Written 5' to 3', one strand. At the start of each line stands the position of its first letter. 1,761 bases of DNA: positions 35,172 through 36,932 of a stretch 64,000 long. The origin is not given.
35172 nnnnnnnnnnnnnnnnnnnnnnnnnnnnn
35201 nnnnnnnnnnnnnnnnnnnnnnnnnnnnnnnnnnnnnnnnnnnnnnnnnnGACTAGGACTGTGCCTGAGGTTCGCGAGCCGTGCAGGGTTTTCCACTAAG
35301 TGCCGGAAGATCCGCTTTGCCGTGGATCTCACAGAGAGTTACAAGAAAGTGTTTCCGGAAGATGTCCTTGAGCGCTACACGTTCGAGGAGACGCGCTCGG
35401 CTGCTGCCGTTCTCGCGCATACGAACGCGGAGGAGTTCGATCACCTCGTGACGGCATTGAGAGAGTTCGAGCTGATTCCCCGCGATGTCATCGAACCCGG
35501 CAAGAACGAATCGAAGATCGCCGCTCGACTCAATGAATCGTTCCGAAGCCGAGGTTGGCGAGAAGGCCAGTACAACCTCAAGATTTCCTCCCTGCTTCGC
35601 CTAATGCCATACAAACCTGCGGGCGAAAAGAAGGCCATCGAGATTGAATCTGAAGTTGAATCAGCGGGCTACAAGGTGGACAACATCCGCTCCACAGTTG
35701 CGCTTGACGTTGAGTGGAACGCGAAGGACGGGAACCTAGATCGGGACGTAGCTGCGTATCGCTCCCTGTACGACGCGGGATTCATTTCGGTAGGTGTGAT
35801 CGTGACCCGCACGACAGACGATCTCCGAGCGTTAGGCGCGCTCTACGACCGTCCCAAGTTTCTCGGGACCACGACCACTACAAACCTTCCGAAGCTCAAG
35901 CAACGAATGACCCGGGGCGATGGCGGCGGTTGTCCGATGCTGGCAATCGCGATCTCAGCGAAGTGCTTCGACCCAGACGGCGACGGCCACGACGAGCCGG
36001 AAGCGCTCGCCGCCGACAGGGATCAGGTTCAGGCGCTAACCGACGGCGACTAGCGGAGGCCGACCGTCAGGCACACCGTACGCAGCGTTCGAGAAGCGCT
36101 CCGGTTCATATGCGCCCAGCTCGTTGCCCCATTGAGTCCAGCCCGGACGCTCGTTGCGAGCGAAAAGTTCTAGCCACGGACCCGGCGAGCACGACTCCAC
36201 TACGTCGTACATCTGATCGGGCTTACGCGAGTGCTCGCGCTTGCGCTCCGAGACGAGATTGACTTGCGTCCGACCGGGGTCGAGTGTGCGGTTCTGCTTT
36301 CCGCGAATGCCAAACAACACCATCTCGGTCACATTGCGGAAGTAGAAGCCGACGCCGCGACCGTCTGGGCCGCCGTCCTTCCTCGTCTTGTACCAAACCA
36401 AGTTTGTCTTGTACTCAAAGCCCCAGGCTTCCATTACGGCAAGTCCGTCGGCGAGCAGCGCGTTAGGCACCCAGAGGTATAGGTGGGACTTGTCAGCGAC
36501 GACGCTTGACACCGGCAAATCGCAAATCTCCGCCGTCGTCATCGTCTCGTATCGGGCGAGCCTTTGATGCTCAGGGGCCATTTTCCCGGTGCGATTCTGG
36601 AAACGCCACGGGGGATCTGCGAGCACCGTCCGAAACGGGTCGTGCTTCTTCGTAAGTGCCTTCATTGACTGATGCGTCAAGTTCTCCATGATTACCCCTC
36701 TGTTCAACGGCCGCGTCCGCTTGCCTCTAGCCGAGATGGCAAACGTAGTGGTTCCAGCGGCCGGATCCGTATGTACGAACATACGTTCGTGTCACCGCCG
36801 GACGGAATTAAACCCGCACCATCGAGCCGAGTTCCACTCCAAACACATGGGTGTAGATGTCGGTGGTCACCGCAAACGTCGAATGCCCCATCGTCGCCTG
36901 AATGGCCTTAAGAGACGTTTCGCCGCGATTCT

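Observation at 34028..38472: Minimal (4.4 kb) replicative-integrative element whose only cargo is a convergent, overlapping R-M pair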

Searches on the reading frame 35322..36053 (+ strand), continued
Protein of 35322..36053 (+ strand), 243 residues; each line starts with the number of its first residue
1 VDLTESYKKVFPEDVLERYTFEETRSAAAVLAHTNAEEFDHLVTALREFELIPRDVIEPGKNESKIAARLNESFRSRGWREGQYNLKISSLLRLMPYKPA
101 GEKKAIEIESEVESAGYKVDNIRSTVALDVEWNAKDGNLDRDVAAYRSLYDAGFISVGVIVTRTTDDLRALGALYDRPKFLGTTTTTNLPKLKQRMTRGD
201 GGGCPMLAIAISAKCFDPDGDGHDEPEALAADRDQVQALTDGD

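Call 39: predict_structure(alignment_id=A1)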
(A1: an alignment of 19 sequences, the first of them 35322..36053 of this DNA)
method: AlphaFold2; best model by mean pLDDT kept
length: 243 residues; sequences in the alignment: 19
mean_pLDDT: 84.6   pTM: 0.80
mean pLDDT of the five models: 84.6, 84.2, 84.0, 83.6, 82.1
residues with pLDDT >= 90: 107; 70-90: 109; 50-70: 18; < 50: 9
segments of 3 or more residues with pLDDT < 50: 223-226
pLDDT, mean of each block of 10 residues (from residue 1): 72 95 88 92 95 83 78 93 84 91 91 83 93 80 88 92 92 86 83 78 83 91 51 76 59
secondary structure, 60 per line:
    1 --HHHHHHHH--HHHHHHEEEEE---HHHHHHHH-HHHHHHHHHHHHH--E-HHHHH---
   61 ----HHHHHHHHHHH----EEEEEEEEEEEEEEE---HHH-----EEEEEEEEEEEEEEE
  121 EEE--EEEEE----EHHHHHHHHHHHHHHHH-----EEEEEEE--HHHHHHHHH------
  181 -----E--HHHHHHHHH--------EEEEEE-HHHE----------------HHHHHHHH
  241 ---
elements in order: H3-10 H13-18 E19-23 H27-34 H36-48 H53-57 H65-75 E80-94 E106-123 E126-130 H136-151 E157-163 H166-174 H189-197 E206-211 H233-240

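Call 43: fold_search(model_id=the predicted structure, library=pdb)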
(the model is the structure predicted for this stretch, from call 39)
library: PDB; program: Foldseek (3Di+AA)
matches with E <= 10: 294; with E <= 0.001: 3
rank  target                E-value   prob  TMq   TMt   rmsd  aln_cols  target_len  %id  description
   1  1vrr_A                4.4e-08  1.00  0.51  0.60   7.9       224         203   13  Crystal structure of the restriction endonuclease BstYI complex with DNA (released 2005-06-07)
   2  1sdo                  3.6e-07  1.00  0.53  0.66   7.1       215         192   13  Crystal Structure of Restriction Endonuclease BstYI (released 2004-05-11)
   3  2p0j_B                4.9e-07  1.00  0.53  0.64   7.1       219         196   13  Structure of restriction endonuclease BstYI bound to non-cognate DNA (released 2007-05-01)
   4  1bhm_A                2.5e-03  1.00  0.46  0.56  11.5       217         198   13  RESTRICTION ENDONUCLEASE BAMHI COMPLEX WITH DNA (released 1995-07-12)
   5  1bhm_B                2.8e-03  1.00  0.44  0.50  10.8       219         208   13  RESTRICTION ENDONUCLEASE BAMHI COMPLEX WITH DNA (released 1995-07-12)
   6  2bam_A                3.4e-03  1.00  0.44  0.51  11.9       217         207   12  RESTRICTION ENDONUCLEASE BAMHI COMPLEX WITH DNA AND CALCIUM IONS (PRE-REACTIVE COMPLEX). (released 1999-10-31)
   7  3bam_B                6.6e-03  1.00  0.42  0.48  13.1       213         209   13  RESTRICTION ENDONUCLEASE BAMHI COMPLEX WITH DNA AND MANGANESE IONS (POST-REACTIVE COMPLEX) (released 1999-01-13)
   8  3odh_A                8.4e-03  1.00  0.41  0.50  11.9       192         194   13  Structure of OkrAI/DNA complex (released 2010-10-06)
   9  6mag_A                1.5e-01  0.11  0.20  0.18  17.1       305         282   10  native BbvCI B2 dimer in space group C222 (released 2018-11-14)
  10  6maf_A                1.9e-01  0.20  0.15  0.14   9.5       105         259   16  native BbvCI A2B2 tetramer at low resolution (released 2018-11-14)
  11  6eg7_B                2.0e-01  0.30  0.24  0.22  11.4       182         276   11  BbvCI B2 dimer with I3C clusters (released 2018-11-14)
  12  6m9g_B                2.3e-01  0.30  0.23  0.21  12.9       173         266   12  BbvCI B2 dimer with Ta6Br14 clusters (released 2018-11-14)
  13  4rr6                  2.3e-01  0.16  0.18  0.29  18.8       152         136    6  N-terminal editing domain of threonyl-tRNA synthetase from Aeropyrum pernix with L-Ser3AA (snapshot 1) (released 2015-07-15)
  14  4rrh                  2.4e-01  0.18  0.19  0.30  18.9       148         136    7  K116M mutant of N-terminal editing domain of threonyl-tRNA synthetase from Aeropyrum pernix with L-Ser3AA (released 2015-07-15)
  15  6m9g_A                2.6e-01  0.23  0.21  0.19  14.6       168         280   12  BbvCI B2 dimer with Ta6Br14 clusters (released 2018-11-14)
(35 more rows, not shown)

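Call 54: search_protein_families(library=pfam, proteins=[L008:6763-6981:-, L009:6724-6942:-, L008:6250-6762:+, L011:7878-8366:-, L012:5863-6525:-], max_evalue=0.1)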
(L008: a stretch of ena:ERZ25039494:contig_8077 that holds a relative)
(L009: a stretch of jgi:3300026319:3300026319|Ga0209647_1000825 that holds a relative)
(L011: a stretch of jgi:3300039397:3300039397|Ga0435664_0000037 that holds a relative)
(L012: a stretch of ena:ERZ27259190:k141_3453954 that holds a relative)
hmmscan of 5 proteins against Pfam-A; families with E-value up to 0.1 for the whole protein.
L008:6763-6981:- (72 aa): 1 family
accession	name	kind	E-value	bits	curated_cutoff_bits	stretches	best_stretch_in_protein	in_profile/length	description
PF05066.19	HARE-HTH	-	0.0044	17.8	25.9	1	42-71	42-69/71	HB1, ASXL, restriction endonuclease HTH domain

L009:6724-6942:- (72 aa): 1 family
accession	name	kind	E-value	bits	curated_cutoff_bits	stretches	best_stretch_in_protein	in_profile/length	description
PF05066.19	HARE-HTH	-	0.016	16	25.9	1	41-71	41-69/71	HB1, ASXL, restriction endonuclease HTH domain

L008:6250-6762:+ (170 aa): 1 family
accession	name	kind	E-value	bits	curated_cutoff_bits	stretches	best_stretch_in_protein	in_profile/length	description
PF05063.20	MT-A70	-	9e-28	97.8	23.9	1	9-153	21-172/172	MT-A70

L011:7878-8366:- (162 aa): 1 family
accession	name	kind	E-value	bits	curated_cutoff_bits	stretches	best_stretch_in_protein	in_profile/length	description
PF05063.20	MT-A70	-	4.8e-28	98.7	23.9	1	1-141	26-172/172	MT-A70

L012:5863-6525:- (220 aa): 1 family
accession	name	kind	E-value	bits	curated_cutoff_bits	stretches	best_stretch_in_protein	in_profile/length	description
PF05063.20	MT-A70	-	4e-33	115.2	23.9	1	28-199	1-172/172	MT-A70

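Call 69: find_encoding_contigs(protein=P0003, flank=6000, max_places=1)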
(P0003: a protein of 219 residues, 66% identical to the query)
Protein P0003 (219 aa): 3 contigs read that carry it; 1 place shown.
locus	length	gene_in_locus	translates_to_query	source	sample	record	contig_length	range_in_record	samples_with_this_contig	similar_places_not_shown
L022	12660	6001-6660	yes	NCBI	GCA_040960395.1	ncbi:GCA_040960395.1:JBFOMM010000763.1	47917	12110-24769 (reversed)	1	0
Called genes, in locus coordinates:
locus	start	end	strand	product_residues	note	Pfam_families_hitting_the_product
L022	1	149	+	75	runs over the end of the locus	PF02416:TatA_B_E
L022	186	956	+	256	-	PF00902:TatC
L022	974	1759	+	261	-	-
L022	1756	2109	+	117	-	PF01740:STAS, PF13466:STAS_2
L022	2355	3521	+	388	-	PF00589:Phage_integrase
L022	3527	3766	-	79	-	PF12728:HTH_17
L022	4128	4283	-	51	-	-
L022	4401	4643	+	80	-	PF12802:MarR_2 (weak), PF13412:HTH_24 (faint)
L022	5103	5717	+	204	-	PF05063:MT-A70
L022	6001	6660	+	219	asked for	PF09195:Endonuc-BglII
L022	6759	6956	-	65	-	-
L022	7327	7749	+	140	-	PF07883:Cupin_2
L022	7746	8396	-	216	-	PF00056:Ldh_1_N (weak), PF01370:Epimerase, PF05368:NmrA, PF13460:NAD_binding_10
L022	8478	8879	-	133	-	PF08332:CaMKII_AD (weak), PF13474:SnoaL_3, PF14534:DUF4440 (weak), PF12680:SnoaL_2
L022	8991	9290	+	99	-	PF04020:Phage_holin_4_2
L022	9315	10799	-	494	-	PF00890:FAD_binding_2 (weak), PF01266:DAO (weak), PF01593:Amino_oxidase, PF12831:FAD_oxidored (weak), PF13450:NAD_binding_8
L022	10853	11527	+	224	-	PF00440:TetR_N (weak), PF02909:TetR_C_1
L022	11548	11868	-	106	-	PF00893:Multi_Drug_Res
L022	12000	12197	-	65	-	PF20059:DUF6458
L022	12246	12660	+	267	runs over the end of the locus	PF01063:Aminotran_4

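Call 70: find_encoding_contigs(protein=P0107, flank=6000, max_places=1)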
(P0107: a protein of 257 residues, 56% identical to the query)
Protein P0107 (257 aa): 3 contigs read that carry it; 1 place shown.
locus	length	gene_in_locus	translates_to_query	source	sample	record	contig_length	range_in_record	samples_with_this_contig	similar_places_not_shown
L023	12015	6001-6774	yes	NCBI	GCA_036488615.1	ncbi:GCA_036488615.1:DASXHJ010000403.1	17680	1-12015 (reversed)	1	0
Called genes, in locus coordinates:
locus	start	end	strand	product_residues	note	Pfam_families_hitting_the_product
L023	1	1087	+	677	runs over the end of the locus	-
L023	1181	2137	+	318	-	PF06089:Asparaginase_II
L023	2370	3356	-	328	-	PF08240:ADH_N, PF00107:ADH_zinc_N, PF13602:ADH_zinc_N_2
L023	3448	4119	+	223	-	PF13302:Acetyltransf_3, PF00583:Acetyltransf_1 (weak)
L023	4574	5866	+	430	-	PF02163:Peptidase_M50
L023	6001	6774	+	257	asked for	PF09195:Endonuc-BglII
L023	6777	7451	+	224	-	PF05063:MT-A70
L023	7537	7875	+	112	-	PF19575:HTH_58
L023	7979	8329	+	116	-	-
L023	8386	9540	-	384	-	PF00144:Beta-lactamase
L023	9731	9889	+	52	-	-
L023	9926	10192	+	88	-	-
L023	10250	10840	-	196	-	PF00440:TetR_N, PF17754:TetR_C_14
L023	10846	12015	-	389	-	PF00171:Aldedh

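Call 71: find_encoding_contigs(protein=P0057, flank=6000, max_places=1)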
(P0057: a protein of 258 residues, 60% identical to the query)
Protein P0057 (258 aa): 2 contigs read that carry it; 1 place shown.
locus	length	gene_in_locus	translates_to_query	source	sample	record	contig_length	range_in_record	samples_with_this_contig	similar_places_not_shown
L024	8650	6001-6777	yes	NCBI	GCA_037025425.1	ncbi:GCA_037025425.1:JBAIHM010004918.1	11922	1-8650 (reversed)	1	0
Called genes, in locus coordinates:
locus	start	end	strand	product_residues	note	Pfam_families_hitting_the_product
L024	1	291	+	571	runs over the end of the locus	PF00496:SBP_bac_5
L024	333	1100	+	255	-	PF01988:VIT1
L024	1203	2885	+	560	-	-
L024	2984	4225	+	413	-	PF13439:Glyco_transf_4, PF13579:Glyco_trans_4_4, PF20706:GT4-conflict, PF00534:Glycos_transf_1, PF13692:Glyco_trans_1_4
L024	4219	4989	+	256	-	PF01209:Ubie_methyltran (weak), PF13489:Methyltransf_23, PF13847:Methyltransf_31, PF08241:Methyltransf_11, PF08242:Methyltransf_12, PF13649:Methyltransf_25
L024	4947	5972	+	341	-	-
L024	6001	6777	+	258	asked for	PF09195:Endonuc-BglII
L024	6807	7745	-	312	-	-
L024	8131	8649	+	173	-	?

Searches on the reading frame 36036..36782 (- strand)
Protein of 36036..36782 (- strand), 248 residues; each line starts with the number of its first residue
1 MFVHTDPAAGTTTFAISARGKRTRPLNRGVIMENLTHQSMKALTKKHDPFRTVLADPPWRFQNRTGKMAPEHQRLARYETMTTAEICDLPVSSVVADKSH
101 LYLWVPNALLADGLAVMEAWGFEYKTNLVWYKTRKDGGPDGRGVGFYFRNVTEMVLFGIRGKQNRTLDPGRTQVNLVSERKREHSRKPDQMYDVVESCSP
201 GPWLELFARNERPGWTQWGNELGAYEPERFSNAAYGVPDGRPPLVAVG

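Call 7: search_protein_families(library=pfam, proteins=[window:36036-36782:-], max_evalue=1)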
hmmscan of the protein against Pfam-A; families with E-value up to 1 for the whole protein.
window:36036-36782:- (248 aa): 1 family
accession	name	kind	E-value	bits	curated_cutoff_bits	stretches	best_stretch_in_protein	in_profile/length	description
PF05063.20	MT-A70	-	2.7e-31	109.2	23.9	1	50-221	1-172/172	MT-A70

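Call 8: search_protein_families(library=ncbifam, proteins=[window:36036-36782:-], max_evalue=1)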
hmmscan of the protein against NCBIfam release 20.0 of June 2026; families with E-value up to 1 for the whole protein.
window:36036-36782:- (248 aa): 1 family
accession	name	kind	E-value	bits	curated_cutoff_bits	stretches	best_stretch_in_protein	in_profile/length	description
TIGR00095.1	TIGR00095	equivalog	0.13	11.9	117.5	1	36-64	111-139/194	16S rRNA (guanine(966)-N(2))-methyltransferase RsmD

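Call 9: search_protein_families(library=phrogs, proteins=[window:36036-36782:-], max_evalue=0.1)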
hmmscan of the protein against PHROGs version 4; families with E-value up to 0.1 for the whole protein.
window:36036-36782:- (248 aa): 4 families
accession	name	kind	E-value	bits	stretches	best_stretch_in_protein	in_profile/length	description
phrog_359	-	other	1.2e-60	206.8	1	38-230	109-302/329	DNA methyltransferase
phrog_21315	-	unknown function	1.6e-38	133.8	1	43-226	233-411/415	-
phrog_10837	-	unknown function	2.4e-24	86.9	1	104-226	2-126/139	-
phrog_15877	-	other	1.1e-12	49.4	1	51-185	6-139/152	DNA methyltransferase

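Call 11: search_solved_structures(query=window:36036-36782:-, max_evalue=0.01, show_alignments=1)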
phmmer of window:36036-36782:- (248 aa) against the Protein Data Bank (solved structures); distinct sequences matched with E-value up to 0.01: 35.
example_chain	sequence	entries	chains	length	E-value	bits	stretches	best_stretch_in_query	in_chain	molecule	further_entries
7f4l_C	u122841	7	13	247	4.5e-20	75.4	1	30-222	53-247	MT-a70 family protein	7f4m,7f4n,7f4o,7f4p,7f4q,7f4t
7f4r_A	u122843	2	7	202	5.9e-20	75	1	48-222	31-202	MT-a70 family protein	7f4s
7yi8_B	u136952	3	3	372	1.3e-19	73.9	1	31-222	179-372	MT-a70 family protein | mRNA m(6)A methyltransferase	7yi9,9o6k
8xyl_A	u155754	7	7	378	1.3e-19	73.8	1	31-222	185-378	MT-a70 family protein | mRNA m(6)A methyltransferase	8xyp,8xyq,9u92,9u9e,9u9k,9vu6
8xyx_A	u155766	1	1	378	1.7e-18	70.2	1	31-222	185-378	MT-a70 family protein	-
5il0_A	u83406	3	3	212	5.5e-15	58.7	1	50-224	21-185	METTL3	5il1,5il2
9g4u_A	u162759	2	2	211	5.5e-15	58.7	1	50-224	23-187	N6-adenosine-methyltransferase catalytic subunit | N(6)-adenosine-methyltransferase catalytic subunit METTL3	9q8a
9g4w_A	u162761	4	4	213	5.7e-15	58.6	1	50-224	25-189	N6-adenosine-methyltransferase catalytic subunit | N(6)-adenosine-methyltransferase catalytic subunit METTL3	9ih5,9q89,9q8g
9g4s_A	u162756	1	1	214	5.7e-15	58.6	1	50-224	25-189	N6-adenosine-methyltransferase catalytic subunit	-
8bn8_AAA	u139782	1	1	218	6e-15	58.6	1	50-224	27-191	N6-adenosine-methyltransferase catalytic subunit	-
9r8z_A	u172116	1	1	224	6.5e-15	58.4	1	50-224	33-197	N(6)-adenosine-methyltransferase catalytic subunit METTL3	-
5k7m_A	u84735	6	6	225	6.6e-15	58.4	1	50-224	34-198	N6-adenosine-methyltransferase 70 kDa subunit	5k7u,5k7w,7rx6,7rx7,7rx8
5l6d_A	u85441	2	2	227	6.9e-15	58.4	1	50-224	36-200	N6-adenosine-methyltransferase 70 kDa subunit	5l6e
29vd_A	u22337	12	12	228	7e-15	58.3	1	50-224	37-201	N6-adenosine-methyltransferase catalytic subunit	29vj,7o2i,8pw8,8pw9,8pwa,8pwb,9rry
7acd_A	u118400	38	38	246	8.8e-15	58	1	50-224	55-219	N6-adenosine-methyltransferase catalytic subunit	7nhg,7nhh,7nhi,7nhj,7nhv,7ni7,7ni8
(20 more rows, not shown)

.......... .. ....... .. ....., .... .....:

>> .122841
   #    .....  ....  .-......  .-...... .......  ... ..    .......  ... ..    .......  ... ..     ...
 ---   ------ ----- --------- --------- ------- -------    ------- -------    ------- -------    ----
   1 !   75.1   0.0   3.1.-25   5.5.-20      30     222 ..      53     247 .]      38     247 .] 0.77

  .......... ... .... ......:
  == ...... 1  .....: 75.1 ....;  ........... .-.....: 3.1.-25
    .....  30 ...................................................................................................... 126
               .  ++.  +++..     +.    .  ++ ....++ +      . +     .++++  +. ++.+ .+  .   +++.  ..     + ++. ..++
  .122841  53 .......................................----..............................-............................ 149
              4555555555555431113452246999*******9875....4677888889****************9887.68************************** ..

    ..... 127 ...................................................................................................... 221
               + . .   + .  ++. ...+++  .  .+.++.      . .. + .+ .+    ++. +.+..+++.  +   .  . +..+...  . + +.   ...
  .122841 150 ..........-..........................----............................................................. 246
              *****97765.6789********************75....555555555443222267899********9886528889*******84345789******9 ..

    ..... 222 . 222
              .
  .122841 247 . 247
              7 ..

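Call 31: search_protein_families(library=padloc, proteins=[window:36036-36782:-], max_evalue=0.01)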
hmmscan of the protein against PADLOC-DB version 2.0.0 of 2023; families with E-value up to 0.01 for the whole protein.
window:36036-36782:- (248 aa): 3 families
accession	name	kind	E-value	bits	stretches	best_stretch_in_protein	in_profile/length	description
PDLC03221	MTase_II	-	3.8e-87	290.2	1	45-222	16-192/272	Type II methyltransferase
PDLC03262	MTase_II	-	4.3e-73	243.3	1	48-232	8-190/204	Type II methyltransferase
PDLC03371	MTase_II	-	0.0032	15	1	38-170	20-157/260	Type II methyltransferase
